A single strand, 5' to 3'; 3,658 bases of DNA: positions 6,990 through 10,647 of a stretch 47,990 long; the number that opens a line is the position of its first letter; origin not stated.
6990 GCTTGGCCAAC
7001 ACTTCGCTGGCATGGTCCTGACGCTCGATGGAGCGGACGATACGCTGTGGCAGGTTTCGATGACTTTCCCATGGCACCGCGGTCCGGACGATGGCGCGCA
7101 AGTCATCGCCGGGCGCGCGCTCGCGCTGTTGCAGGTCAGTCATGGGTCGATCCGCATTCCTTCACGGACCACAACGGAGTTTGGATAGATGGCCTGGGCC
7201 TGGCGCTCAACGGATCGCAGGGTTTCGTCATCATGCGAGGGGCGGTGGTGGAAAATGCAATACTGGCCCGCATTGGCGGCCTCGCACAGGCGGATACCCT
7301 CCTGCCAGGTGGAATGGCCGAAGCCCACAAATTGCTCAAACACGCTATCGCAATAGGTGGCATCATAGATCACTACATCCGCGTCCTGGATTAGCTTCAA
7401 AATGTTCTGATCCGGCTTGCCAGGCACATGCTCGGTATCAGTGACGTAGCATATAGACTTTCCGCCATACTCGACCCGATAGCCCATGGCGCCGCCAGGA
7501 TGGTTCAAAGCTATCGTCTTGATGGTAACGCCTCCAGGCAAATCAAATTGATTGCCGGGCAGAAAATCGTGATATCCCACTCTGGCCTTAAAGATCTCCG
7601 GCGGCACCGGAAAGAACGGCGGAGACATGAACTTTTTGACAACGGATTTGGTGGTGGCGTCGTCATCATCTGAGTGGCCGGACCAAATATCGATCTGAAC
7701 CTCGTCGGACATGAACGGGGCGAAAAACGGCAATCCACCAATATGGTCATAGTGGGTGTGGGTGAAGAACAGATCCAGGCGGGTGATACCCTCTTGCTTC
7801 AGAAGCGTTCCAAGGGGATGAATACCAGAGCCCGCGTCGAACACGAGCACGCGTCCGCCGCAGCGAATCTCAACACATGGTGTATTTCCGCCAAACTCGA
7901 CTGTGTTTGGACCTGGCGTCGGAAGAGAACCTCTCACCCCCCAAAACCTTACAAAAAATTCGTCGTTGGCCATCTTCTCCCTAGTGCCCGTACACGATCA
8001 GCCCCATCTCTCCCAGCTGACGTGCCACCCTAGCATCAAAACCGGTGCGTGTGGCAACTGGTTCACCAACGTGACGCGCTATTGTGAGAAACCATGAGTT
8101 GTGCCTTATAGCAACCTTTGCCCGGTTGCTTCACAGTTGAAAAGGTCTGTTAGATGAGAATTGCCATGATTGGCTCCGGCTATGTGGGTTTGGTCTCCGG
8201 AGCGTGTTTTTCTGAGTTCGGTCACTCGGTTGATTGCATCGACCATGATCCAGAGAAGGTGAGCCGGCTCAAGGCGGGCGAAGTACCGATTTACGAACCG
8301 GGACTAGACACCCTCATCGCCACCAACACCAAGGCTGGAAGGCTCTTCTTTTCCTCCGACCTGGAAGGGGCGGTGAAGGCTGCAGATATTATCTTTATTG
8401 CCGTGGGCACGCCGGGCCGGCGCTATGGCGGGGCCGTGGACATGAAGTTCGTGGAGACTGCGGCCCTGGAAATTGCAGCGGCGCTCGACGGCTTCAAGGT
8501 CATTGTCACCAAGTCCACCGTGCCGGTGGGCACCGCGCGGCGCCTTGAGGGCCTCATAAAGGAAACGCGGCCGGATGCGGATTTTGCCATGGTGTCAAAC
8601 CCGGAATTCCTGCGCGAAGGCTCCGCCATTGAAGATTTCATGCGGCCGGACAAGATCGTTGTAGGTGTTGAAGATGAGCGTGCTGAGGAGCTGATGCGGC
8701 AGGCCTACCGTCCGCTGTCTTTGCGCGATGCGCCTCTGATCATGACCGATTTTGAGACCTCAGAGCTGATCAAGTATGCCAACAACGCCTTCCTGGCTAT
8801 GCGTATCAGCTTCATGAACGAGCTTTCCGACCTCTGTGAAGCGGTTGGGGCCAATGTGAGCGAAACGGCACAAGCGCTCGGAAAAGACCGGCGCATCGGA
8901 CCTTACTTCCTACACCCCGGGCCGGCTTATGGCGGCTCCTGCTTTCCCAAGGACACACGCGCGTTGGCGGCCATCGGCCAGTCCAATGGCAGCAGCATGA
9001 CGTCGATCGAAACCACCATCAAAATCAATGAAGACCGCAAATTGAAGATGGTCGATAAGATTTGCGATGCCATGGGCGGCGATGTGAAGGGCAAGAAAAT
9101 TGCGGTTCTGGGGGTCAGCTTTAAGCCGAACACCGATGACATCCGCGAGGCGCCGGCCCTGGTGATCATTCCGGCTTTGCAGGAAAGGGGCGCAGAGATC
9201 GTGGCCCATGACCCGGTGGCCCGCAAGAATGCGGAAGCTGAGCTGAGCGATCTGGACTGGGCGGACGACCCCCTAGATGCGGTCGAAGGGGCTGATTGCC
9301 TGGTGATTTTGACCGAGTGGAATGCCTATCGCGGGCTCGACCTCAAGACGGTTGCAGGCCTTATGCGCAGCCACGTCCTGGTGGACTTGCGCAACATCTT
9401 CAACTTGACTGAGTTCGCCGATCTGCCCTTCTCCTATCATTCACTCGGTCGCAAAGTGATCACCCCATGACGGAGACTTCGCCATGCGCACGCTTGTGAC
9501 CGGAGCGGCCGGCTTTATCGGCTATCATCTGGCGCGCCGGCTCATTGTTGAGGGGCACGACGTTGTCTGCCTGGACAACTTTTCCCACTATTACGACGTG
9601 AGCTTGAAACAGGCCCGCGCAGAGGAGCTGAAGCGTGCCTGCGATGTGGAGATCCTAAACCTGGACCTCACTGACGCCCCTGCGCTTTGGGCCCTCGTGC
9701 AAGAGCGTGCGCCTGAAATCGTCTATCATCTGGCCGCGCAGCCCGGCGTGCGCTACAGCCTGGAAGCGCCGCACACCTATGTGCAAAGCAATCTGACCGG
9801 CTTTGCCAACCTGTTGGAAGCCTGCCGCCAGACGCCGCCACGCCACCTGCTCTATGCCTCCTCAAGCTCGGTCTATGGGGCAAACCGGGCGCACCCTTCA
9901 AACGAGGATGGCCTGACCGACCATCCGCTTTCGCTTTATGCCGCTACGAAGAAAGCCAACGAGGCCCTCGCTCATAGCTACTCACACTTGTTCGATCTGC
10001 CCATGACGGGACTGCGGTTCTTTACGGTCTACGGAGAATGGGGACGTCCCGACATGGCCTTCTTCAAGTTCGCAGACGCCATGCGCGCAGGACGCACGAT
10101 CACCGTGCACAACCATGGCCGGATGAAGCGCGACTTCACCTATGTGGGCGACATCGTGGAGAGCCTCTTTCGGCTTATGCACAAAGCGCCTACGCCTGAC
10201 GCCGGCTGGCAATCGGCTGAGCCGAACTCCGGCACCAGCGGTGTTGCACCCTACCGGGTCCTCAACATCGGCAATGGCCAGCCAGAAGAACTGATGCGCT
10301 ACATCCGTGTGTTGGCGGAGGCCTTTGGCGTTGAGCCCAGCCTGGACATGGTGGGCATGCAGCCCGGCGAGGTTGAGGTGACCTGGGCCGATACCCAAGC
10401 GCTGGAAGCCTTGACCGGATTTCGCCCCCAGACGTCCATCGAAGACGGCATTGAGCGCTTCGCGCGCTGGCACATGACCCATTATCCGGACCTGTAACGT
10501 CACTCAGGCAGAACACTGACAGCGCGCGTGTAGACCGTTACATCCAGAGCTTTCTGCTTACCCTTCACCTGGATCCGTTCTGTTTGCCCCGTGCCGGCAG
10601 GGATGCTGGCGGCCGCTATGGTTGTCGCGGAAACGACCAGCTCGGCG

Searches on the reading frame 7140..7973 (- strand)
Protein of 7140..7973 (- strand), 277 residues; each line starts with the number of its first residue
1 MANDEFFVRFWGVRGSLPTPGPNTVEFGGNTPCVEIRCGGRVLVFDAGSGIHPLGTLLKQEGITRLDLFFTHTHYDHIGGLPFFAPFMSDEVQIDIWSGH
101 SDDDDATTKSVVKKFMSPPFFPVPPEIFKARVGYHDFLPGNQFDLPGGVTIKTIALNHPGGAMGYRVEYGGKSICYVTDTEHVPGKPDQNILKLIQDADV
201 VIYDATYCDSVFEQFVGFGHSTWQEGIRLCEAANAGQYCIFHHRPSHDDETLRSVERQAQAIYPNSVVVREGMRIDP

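Call 4: search_protein_families(library=pfam, proteins=[window:7140-7973:-], max_evalue=0.01)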
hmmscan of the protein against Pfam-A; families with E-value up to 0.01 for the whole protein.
window:7140-7973:- (277 aa): 2 families
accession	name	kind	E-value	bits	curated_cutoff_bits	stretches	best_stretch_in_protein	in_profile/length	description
PF12706.13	Lactamase_B_2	-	5.5e-22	78.8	27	1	44-243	4-200/200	Beta-lactamase superfamily domain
PF00753.33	Lactamase_B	-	1.1e-08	35.6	22.7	1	29-190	4-160/196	Metallo-beta-lactamase superfamily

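Call 68: search_protein_families(library=ncbifam, proteins=[window:7140-7973:-], max_evalue=0.00001)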
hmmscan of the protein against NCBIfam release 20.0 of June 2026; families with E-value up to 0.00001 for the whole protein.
window:7140-7973:- (277 aa): 8 families
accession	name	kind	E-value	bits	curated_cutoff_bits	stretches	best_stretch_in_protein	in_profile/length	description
TIGR02651.1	RNase_Z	equivalog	1.4e-20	73.5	292.95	2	171-275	201-300/302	ribonuclease Z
NF000801.0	PRK00055.1-3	equivalog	7.1e-20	71.3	252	1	171-275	204-301/307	ribonuclease Z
NF002558.0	PRK02126.1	subfamily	4.2e-14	52.3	315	1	170-267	241-336/345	ribonuclease Z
NF041257.1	GntH_guanitoxin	equivalog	1.8e-10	40.3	333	0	148-222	163-233/374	guanitoxin biosynthesis MBL fold metallo-hydrolase GntH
NF000800.0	PRK00055.1-1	equivalog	1.3e-09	37.5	398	1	169-269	202-297/305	ribonuclease Z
NF041851.1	cyc_nuc_deg_phdiest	equivalog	2e-09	37.2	400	1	147-265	130-240/253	cyclic nucleotide-degrading phosphodiesterase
TIGR02649.1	true_RNase_BN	exception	1.2e-06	27.8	563.7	0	167-266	199-293/304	ribonuclease BN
TIGR03307.1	PhnP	equivalog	5.4e-06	26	272.25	0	147-206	130-187/249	phosphonate metabolism protein PhnP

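Call 69: search_solved_structures(query=window:7140-7973:-, max_evalue=0.01)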
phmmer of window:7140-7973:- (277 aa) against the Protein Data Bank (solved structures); distinct sequences matched with E-value up to 0.01: 7.
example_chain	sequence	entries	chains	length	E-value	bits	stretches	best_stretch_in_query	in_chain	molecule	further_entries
3zwf_A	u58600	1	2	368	1.6e-07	34.2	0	32-84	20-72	ZINC PHOSPHODIESTERASE ELAC PROTEIN 1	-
1y44_A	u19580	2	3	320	1.7e-07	34.1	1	189-273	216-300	Ribonuclease Z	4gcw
2fk6_A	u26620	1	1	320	3.7e-06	29.7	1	189-273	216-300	RIBONUCLEASE Z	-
2cbn_A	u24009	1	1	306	6.3e-06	29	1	169-267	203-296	RIBONUCLEASE Z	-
7ev5_A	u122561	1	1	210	8.3e-05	25.3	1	42-100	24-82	Lactamase_B domain-containing protein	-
7xgt_A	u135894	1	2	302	0.007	19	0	32-85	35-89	RNase ZS1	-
6q55_A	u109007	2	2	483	0.0083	18.7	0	32-87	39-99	Cleavage and Polyadenylation Specificity Factor 3 (CPSF3) | Cleavage and Polyadenylation Specificity Factor 3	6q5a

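Call 100: search_protein_families(library=padloc, proteins=[window:7140-7973:-], max_evalue=0.001)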
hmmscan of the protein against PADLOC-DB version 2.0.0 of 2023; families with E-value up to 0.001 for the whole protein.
window:7140-7973:- (277 aa): 0 families

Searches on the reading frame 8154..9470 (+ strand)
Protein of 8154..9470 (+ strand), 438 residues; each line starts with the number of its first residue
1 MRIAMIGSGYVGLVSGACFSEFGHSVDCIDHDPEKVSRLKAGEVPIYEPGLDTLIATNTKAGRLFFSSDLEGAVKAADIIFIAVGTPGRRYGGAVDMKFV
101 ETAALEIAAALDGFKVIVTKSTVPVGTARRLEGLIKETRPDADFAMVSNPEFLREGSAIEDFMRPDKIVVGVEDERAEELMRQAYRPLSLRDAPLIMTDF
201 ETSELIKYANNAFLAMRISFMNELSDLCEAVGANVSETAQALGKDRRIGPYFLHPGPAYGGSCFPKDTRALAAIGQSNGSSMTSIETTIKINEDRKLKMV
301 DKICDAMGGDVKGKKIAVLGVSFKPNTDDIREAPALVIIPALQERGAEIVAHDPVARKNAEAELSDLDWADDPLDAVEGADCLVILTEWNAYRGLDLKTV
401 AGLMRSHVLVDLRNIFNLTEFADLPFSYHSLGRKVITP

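Call 4: search_protein_families(library=pfam, proteins=[window:8154-9470:+], max_evalue=0.01)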
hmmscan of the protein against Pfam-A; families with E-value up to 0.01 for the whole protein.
window:8154-9470:+ (438 aa): 5 families
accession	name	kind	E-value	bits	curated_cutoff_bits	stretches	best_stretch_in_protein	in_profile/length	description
PF03721.20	UDPG_MGDP_dh_N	-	1.1e-63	214.7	27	1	1-182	1-185/187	UDP-glucose/GDP-mannose dehydrogenase family, NAD binding domain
PF03720.21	UDPG_MGDP_dh_C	-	3.7e-35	120.8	30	1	317-417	1-102/103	UDP-glucose/GDP-mannose dehydrogenase family, UDP binding domain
PF00984.24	UDPG_MGDP_dh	-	6.5e-35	119.6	25.4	1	201-293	1-93/94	UDP-glucose/GDP-mannose dehydrogenase family, central domain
PF03807.23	F420_oxidored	-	6.6e-05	23.9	21.6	0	43-84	25-67/94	NADP oxidoreductase coenzyme F420-dependent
PF01210.29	NAD_Gly3P_dh_N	-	0.0023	18.4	23.1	0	3-152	2-136/158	NAD-dependent glycerol-3-phosphate dehydrogenase N-terminus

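Call 6: search_protein_families(library=ncbifam, proteins=[window:8154-9470:+], max_evalue=0.001)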
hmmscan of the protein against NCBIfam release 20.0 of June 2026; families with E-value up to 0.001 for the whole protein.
window:8154-9470:+ (438 aa): 7 families
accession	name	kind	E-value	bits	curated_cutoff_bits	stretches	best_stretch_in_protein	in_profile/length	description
NF047673.2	TeichurnBiosyTuaD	equivalog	8e-147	489.9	700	1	2-436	3-434/439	UDP-glucose 6-dehydrogenase TuaD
TIGR03026.1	NDP-sugDHase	subfamily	2e-133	445.1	189.8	1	1-414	1-413/413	nucleotide sugar dehydrogenase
NF041297.1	UDPGDh_AglM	equivalog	1.9e-113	379.6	670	1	1-417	1-418/429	UDP-glucose 6-dehydrogenase AglM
NF040825.1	UDPMaNacDH_Arch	equivalog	7.6e-52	176.6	750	1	1-417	1-402/418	UDP-N-acetyl-D-mannosamine dehydrogenase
NF008286.0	PRK11064.1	equivalog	9.9e-48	162.7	459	1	2-414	5-417/420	UDP-N-acetyl-D-mannosamine dehydrogenase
NF011631.0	PRK15057.1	equivalog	1.7e-40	139.3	757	1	1-359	1-342/388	UDP-glucose 6-dehydrogenase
NF011729.0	PRK15182.1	equivalog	3.5e-12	45.8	592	1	2-356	8-357/425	Vi polysaccharide biosynthesis UDP-N-acetylglucosamine C-6 dehydrogenase TviB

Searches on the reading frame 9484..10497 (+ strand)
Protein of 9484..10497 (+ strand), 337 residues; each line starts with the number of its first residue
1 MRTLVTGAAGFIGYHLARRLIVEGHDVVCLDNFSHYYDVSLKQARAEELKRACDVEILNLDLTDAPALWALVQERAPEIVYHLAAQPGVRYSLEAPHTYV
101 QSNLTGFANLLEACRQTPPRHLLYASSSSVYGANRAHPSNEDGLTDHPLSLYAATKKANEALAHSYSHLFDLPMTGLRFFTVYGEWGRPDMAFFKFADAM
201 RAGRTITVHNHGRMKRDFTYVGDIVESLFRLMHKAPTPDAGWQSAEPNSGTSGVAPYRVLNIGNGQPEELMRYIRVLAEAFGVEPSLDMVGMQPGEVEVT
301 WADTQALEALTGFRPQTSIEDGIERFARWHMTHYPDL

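Call 4: search_protein_families(library=pfam, proteins=[window:9484-10497:+], max_evalue=0.01)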
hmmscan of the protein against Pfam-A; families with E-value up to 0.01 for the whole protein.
window:9484-10497:+ (337 aa): 10 families
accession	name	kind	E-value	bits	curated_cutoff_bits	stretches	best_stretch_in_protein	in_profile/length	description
PF01370.27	Epimerase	-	6.1e-54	183.4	20.9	1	4-234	2-227/240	NAD dependent epimerase/dehydratase family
PF16363.11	GDP_Man_Dehyd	-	3e-50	172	27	1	4-325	1-331/332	GDP-mannose 4,6 dehydratase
PF01073.25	3Beta_HSD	-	3.7e-17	62.7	22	1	4-225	1-222/280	3-beta hydroxysteroid dehydrogenase/isomerase family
PF04321.23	RmlD_sub_bind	-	2.2e-15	56.9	27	1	1-234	1-199/287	RmlD substrate binding domain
PF02719.21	Polysacc_synt_2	-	7.9e-10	38.8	20.2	1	4-128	2-129/293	Polysaccharide biosynthesis protein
PF07993.18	NAD_binding_4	-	8.8e-08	32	20.1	1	5-184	1-209/258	Male sterility protein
PF08659.16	KR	-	7.7e-07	29.6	22.6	1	4-132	4-142/180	KR domain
PF13460.12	NAD_binding_10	-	1.3e-05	25.6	27.2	1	7-165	1-134/184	NAD(P)H-binding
PF00106.31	adh_short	-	8.6e-05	22.5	26.6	1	4-74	4-70/195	short chain dehydrogenase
PF13561.12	adh_short_C2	-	0.0032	17.5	27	1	7-165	1-156/236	Enoyl-(Acyl carrier protein) reductase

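Call 6: search_protein_families(library=ncbifam, proteins=[window:9484-10497:+], max_evalue=0.001)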
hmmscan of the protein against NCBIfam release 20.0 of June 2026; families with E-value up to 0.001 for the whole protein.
window:9484-10497:+ (337 aa): 36 families (the best 25 are shown)
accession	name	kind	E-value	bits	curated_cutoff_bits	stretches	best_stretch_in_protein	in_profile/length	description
TIGR01179.1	galE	equivalog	2.3e-37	128.6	262.3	1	3-184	2-178/332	UDP-glucose 4-epimerase GalE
TIGR04180.1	EDH_00030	hypoth_equivalog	1.6e-35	122.6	475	1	4-234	2-227/297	NAD-dependent 4,6-dehydratase LegB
TIGR01181.1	dTDP_gluc_dehyt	equivalog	4.7e-32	111.4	365.1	1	3-333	2-314/321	dTDP-glucose 4,6-dehydratase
TIGR02197.1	heptose_epim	equivalog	1.2e-26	93.7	274.6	1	4-331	2-314/316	ADP-glyceromanno-heptose 6-epimerase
NF011728.1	PRK15181.1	equivalog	7.1e-25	87.7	760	1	2-227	17-244/348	Vi polysaccharide biosynthesis UDP-N-acetylglucosaminuronic acid C-4 epimerase TviC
NF007956.0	PRK10675.1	subfamily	5.9e-20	71.7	394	1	1-186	1-184/338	UDP-glucose 4-epimerase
NF042422.1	oxyalk_red_OleD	equivalog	3.8e-19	69.2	580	1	1-234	1-217/329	2-alkyl-3-oxoalkanoate reductase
NF043036.1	ErythonDh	equivalog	2.6e-18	66.3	325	1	1-198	1-195/321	D-erythronate dehydrogenase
TIGR02622.1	CDP_4_6_dhtase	equivalog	4.4e-17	62.2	278.45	1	2-170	6-172/352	CDP-glucose 4,6-dehydratase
NF007582.0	PRK10217.1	equivalog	1.1e-16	60.9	698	1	2-232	3-240/355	dTDP-glucose 4,6-dehydratase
NF007490.0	PRK10084.1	subfamily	6.3e-16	58.3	649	1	1-233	1-248/361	dTDP-glucose 4,6-dehydratase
TIGR01472.1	gmd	equivalog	1.7e-15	57.1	415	1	3-321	3-329/342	GDP-mannose 4,6-dehydratase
NF047922.1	GDPFucSynFcl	equivalog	2.2e-14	53.6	500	1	57-333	34-304/308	GDP-L-fucose synthase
TIGR03466.1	HpnA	hypoth_equivalog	6e-14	51.7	367.65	1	1-142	1-129/327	hopanoid-associated sugar epimerase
NF041015.1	UDPsulfquin_syn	equivalog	2.1e-13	50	575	1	1-133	1-150/384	UDP-sulfoquinovose synthase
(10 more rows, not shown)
